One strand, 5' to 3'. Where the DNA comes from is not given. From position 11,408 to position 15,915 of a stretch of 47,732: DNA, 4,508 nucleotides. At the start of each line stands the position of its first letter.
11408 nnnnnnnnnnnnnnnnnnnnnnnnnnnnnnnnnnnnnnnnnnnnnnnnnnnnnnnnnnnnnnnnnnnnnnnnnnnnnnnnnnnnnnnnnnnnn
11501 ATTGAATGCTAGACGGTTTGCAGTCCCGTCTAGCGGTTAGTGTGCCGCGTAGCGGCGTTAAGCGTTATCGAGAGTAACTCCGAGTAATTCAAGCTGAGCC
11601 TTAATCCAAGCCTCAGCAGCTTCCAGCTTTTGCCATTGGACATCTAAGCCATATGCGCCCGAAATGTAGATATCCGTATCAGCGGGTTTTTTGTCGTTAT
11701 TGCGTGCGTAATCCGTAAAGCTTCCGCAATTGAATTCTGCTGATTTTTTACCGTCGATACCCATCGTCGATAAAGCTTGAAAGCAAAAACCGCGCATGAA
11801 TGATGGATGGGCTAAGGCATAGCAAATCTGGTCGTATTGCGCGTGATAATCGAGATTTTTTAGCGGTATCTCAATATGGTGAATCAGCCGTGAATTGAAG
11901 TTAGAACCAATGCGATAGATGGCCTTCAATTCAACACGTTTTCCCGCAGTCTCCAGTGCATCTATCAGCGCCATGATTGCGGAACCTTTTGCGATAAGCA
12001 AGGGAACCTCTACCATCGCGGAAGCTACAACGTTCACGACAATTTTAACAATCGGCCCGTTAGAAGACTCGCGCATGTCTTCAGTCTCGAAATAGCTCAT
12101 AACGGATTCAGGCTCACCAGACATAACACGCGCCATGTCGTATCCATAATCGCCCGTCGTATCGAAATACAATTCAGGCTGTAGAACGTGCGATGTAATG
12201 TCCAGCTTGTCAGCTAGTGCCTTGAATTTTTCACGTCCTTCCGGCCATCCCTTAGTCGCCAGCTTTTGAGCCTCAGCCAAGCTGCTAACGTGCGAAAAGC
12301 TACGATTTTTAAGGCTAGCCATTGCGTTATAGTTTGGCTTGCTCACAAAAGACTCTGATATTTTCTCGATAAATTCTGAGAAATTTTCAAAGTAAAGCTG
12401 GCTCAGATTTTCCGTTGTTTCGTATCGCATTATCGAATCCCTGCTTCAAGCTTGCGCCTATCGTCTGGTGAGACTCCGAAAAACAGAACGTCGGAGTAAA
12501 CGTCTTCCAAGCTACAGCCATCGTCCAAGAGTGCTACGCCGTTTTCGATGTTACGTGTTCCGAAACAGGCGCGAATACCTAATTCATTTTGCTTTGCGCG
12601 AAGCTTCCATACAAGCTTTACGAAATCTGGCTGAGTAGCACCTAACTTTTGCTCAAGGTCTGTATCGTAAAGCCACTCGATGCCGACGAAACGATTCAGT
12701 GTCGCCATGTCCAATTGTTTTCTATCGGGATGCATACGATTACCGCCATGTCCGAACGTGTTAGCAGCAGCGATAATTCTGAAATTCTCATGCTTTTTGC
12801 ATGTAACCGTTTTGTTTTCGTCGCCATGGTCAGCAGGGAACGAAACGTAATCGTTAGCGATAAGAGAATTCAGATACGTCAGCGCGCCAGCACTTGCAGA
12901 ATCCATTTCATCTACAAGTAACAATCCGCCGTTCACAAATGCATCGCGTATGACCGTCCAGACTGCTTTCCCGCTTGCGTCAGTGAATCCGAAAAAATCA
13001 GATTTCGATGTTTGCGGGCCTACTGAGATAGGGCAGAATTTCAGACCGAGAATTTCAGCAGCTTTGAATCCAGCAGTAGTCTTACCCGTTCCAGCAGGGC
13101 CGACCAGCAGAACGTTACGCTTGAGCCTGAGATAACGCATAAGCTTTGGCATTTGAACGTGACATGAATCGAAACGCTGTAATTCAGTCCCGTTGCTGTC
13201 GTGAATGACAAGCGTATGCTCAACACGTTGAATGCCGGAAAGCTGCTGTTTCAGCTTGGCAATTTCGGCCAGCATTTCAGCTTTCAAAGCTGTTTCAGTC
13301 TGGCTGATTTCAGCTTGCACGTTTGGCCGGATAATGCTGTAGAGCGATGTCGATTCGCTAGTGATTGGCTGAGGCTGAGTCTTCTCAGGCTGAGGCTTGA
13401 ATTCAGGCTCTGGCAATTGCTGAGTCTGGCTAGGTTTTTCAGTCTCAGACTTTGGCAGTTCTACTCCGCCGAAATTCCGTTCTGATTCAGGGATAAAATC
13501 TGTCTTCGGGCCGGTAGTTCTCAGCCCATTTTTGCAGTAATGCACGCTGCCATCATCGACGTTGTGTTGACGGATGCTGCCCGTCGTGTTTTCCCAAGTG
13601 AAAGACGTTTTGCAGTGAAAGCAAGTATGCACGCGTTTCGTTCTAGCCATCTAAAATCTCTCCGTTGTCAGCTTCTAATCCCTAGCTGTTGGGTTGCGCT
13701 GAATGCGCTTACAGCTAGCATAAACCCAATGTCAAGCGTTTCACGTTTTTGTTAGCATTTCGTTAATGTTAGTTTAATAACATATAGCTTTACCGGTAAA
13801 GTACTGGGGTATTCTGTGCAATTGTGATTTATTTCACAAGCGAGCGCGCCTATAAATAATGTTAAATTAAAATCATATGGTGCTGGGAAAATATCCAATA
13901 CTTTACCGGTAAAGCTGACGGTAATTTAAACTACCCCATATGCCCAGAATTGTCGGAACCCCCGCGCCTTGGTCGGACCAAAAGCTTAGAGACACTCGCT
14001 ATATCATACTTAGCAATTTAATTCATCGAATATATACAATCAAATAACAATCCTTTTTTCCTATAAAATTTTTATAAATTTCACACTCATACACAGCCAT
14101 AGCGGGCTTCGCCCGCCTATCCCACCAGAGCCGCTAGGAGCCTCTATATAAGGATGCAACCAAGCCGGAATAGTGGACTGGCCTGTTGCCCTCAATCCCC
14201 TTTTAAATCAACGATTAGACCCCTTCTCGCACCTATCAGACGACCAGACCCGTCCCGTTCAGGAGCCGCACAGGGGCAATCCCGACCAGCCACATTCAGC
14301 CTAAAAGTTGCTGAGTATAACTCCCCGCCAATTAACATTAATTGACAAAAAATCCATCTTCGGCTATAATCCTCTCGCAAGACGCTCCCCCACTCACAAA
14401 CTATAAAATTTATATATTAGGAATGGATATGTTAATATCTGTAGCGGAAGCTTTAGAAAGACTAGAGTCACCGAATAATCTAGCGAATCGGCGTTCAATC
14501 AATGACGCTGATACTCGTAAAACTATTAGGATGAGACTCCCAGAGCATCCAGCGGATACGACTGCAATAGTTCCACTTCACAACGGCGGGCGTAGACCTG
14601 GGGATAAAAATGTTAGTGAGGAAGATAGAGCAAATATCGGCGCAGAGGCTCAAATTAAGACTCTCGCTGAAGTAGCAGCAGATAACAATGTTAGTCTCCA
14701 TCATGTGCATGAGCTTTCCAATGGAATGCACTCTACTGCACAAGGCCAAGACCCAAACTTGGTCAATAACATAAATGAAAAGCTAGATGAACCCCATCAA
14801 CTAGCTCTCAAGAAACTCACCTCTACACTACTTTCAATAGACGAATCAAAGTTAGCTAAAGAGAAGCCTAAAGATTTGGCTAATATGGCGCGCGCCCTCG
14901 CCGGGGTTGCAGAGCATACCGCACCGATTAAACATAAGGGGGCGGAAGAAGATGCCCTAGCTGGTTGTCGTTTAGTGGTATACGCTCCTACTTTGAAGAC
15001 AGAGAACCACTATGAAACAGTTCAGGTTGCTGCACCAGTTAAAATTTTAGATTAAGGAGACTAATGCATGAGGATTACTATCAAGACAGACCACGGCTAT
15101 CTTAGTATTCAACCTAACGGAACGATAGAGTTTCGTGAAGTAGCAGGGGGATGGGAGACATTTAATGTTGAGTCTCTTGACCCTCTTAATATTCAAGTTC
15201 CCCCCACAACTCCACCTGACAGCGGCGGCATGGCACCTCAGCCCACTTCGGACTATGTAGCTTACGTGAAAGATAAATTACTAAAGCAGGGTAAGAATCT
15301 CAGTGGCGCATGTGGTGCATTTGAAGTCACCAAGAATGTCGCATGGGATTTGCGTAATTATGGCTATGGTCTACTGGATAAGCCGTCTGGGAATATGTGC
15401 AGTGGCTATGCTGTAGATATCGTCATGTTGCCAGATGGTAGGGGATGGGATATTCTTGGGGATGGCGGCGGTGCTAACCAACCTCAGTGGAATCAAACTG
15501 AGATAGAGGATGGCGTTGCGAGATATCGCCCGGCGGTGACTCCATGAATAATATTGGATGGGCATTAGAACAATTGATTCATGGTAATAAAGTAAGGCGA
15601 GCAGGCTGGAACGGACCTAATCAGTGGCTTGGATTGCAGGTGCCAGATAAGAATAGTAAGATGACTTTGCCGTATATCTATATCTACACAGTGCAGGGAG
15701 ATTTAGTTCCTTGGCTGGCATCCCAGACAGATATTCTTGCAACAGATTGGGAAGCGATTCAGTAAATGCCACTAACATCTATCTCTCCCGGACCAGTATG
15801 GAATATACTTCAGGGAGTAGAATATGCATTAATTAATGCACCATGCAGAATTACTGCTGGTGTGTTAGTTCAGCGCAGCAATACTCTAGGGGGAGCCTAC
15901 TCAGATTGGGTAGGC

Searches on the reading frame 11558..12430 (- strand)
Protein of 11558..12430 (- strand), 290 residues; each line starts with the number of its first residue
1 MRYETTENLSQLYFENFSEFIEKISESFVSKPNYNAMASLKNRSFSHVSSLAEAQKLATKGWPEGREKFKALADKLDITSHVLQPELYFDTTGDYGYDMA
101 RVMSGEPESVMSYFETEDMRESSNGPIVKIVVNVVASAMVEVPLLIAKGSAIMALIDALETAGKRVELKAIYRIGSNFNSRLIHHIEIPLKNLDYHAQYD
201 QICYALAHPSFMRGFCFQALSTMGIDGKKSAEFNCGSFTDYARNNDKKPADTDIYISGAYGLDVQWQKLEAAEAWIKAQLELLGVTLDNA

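Call 11: search_protein_families(library=pfam, proteins=[window:11558-12430:-], max_evalue=0.01)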
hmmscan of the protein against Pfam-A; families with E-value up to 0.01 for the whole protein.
window:11558-12430:- (290 aa): 1 family
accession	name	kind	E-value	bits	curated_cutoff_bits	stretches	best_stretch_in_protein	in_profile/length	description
PF23822.1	DUF7192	-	1.2e-32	113.8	27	1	4-224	6-224/281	Domain of unknown function (DUF7192)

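Call 12: search_protein_families(library=phrogs, proteins=[window:11558-12430:-], max_evalue=0.01)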
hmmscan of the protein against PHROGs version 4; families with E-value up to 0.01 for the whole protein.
window:11558-12430:- (290 aa): 1 family
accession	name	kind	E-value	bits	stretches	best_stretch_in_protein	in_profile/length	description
phrog_1909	-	unknown function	3.3e-36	126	1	2-284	7-284/287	-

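Call 47: search_dna_similar(query=window:11558-12430:-, collection=phages, mode=protein, max_evalue=0.00001, max_rows=25)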
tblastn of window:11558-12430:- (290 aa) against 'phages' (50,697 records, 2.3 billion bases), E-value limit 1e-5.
Records with a match: 84; places in all: 103; records where one place covers at least 80% of the query: 57.
Best place of each record, by identity: <60% 84.
By first word of the organism name: Mycobacterium 80; Rhizobium 2; Tunturiibacter 1; Caudoviricetes 1.
By host as written in the record: Mycobacterium smegmatis mc2 155 51; Mycobacterium smegmatis mc#155 23; Mycobacterium smegamtis mc2 155 4; Mycobacterium smegmatis mc2155 2; Rhizobium gallicum SO14B-4(6) 2; Tunturiibacter empetritectus M8UP27 1; - 1.
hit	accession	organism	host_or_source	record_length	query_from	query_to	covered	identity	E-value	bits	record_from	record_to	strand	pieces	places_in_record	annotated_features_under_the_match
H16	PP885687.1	Tunturiibacter phage Tunturi_4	Tunturiibacter empetritectus M8UP27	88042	29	287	89%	30.9%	4e-18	90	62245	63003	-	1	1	hypothetical protein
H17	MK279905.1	Mycobacterium phage Acquire49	Mycobacterium smegmatis mc2 155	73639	1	223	77%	32.4%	2e-15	82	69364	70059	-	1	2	128: hypothetical protein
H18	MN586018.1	Mycobacterium phage Wyatt2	Mycobacterium smegmatis mc#155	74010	1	223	77%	32.4%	2e-15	82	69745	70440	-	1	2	128: hypothetical protein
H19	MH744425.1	Mycobacterium phage Wamburgrxpress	Mycobacterium smegmatis mc2 155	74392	1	223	77%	32.4%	2e-15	82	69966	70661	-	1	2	129: hypothetical protein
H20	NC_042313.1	Mycobacterium phage JoeDirt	Mycobacterium smegmatis mc2 155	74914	1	223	77%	32.4%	3e-15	82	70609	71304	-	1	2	130: hypothetical protein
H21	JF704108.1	Mycobacterium phage JoeDirt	Mycobacterium smegmatis mc2 155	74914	1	223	77%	32.4%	3e-15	82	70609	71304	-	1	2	130: hypothetical protein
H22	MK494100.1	Mycobacterium phage Halena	Mycobacterium smegmatis mc#155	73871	1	223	77%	32.1%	2e-14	79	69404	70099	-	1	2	128: hypothetical protein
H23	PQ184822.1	Mycobacterium phage MAckerman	Mycobacterium smegmatis mc2155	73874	1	223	77%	32.1%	2e-14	79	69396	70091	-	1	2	129: hypothetical protein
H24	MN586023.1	Mycobacterium phage Zaria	Mycobacterium smegmatis mc#155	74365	1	223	77%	32.1%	2e-14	79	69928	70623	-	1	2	132: hypothetical protein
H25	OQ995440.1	Mycobacterium phage Calm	Mycobacterium smegmatis mc2 155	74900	1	223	77%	32.1%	2e-14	79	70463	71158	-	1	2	135: hypothetical protein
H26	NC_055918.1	Mycobacterium phage OhShagHennessy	Mycobacterium smegmatis mc2 155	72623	1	223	77%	31.9%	5e-15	81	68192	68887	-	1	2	120: hypothetical protein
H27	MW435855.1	Mycobacterium phage OhShagHennessy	Mycobacterium smegmatis mc2 155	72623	1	223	77%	31.9%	5e-15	81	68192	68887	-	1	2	120: hypothetical protein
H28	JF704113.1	Mycobacterium phage UPIE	Mycobacterium smegmatis mc2 155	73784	1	223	77%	31.9%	1e-14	80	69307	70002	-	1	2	127: hypothetical protein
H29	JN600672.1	Mycobacterium phage Fezzik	Mycobacterium smegmatis mc2 155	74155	1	223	77%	31.9%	1e-14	80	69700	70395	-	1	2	hypothetical protein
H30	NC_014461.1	Mycobacterium phage LeBron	Mycobacterium smegmatis mc2 155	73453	1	223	77%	31.9%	2e-14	79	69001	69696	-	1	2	127: hypothetical protein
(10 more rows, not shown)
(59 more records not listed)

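Call 65: search_protein_families(library=ncbifam, proteins=[window:11558-12430:-], max_evalue=0.01)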
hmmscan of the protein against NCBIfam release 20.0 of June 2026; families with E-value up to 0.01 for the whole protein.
window:11558-12430:- (290 aa): 0 families

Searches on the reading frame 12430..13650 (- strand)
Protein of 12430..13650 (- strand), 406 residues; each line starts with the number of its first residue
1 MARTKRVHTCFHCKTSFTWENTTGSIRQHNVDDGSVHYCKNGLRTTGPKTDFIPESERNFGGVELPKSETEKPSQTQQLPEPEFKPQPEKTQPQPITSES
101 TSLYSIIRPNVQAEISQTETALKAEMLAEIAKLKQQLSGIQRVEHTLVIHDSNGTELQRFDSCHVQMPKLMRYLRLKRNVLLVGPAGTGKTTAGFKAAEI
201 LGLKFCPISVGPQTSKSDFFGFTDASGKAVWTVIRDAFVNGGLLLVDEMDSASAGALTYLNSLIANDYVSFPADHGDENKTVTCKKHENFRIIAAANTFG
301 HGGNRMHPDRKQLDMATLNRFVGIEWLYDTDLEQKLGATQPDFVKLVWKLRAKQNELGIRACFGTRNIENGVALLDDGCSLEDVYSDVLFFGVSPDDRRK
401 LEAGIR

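Call 11: search_protein_families(library=pfam, proteins=[window:12430-13650:-], max_evalue=0.01)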
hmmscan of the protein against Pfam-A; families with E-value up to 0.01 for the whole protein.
window:12430-13650:- (406 aa): 4 families
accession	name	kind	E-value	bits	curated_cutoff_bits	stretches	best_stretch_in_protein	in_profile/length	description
PF07728.20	AAA_5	-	6.1e-13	49.4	22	1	179-309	1-134/139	AAA domain (dynein-related subfamily)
PF00004.35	AAA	-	1.4e-07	32.5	21.2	1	180-298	1-110/131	ATPase family associated with various cellular activities (AAA)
PF13401.12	AAA_22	-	0.0011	19.7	27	0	177-263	5-107/130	AAA domain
PF07726.17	AAA_3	-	0.0039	17.5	27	1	180-309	2-123/131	ATPase family associated with various cellular activities (AAA)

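Call 12: search_protein_families(library=phrogs, proteins=[window:12430-13650:-], max_evalue=0.01)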
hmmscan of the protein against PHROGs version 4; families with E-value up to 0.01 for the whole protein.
window:12430-13650:- (406 aa): 6 families
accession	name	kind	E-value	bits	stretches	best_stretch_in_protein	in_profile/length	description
phrog_249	-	moron, auxiliary metabolic gene and host takeover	2.8e-43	149.7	1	115-402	80-364/380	porphyrin biosynthesis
phrog_16448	-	other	1.1e-12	48.1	1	177-359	449-623/680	ATPase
phrog_3757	-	unknown function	1.2e-07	32.5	1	138-251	86-195/367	-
phrog_168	-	DNA, RNA and nucleotide metabolism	7.5e-06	26.8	1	178-298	43-139/314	clamp loader of DNA polymerase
phrog_1297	-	other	0.00018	21.7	1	170-263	18-122/356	ATPase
phrog_11838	-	DNA, RNA and nucleotide metabolism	0.0021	18.3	1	176-255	39-113/420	clamp loader of DNA polymerase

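Call 65: search_protein_families(library=ncbifam, proteins=[window:12430-13650:-], max_evalue=0.01)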
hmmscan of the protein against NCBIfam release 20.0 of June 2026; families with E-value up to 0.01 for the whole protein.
window:12430-13650:- (406 aa): 7 families
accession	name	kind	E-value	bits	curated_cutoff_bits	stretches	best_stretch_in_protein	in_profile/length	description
TIGR02640.1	gas_vesic_GvpN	equivalog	5.6e-05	22.8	266.8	0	169-202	13-46/262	gas vesicle protein GvpN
TIGR03499.1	FlhF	equivalog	0.00055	20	174.15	0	177-204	198-225/286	flagellar biosynthesis GTPase FlhF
NF033839.1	PspC_subgroup_2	exception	0.0023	17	500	1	44-98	280-445/557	pneumococcal surface protein PspC, LPXTG-anchored form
TIGR03922.1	T7SS_EccA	equivalog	0.0025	16.5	466.65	1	113-249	253-384/557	type VII secretion AAA-ATPase EccA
NF003456.0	PRK05057.1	equivalog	0.003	17.5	195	1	177-206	4-33/173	shikimate kinase AroK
NF010552.0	PRK13946.1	equivalog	0.0035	16.9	186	1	172-206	18-52/198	shikimate kinase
NF038214.1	IS21_help_AAA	equivalog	0.0037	17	200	1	151-191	64-104/232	IS21-like element helper ATPase IstB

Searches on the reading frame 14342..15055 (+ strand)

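Call 11: search_protein_families(library=pfam, proteins=[window:14342-15055:+], max_evalue=0.01)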
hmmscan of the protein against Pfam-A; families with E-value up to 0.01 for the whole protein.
window:14342-15055:+ (237 aa): 1 family
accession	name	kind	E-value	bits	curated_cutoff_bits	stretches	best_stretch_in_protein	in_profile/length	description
PF09081.16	AMT4_dom_C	-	0.0097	16.2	27.6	0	104-155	14-62/64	Glucan 1,4-alpha-maltotetraohydrolase, domain C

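Call 12: search_protein_families(library=phrogs, proteins=[window:14342-15055:+], max_evalue=0.01)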
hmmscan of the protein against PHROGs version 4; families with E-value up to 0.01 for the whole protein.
window:14342-15055:+ (237 aa): 0 families

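Call 65: search_protein_families(library=ncbifam, proteins=[window:14342-15055:+], max_evalue=0.01)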
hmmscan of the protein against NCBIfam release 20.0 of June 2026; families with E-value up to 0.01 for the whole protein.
window:14342-15055:+ (237 aa): 0 families

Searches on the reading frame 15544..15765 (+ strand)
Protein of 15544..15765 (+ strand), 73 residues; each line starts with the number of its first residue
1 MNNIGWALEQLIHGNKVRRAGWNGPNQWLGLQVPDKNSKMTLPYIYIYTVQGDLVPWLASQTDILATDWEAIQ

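Call 114: search_protein_families(library=pfam, proteins=[window:15544-15765:+], max_evalue=0.001)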
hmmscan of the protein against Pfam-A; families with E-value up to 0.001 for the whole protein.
window:15544-15765:+ (73 aa): 1 family
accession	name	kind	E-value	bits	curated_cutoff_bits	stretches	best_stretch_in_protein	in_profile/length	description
PF11195.14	Tad2-like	-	8.8e-24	84.3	25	1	3-71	2-72/73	Thoeris anti-defense 2-like domain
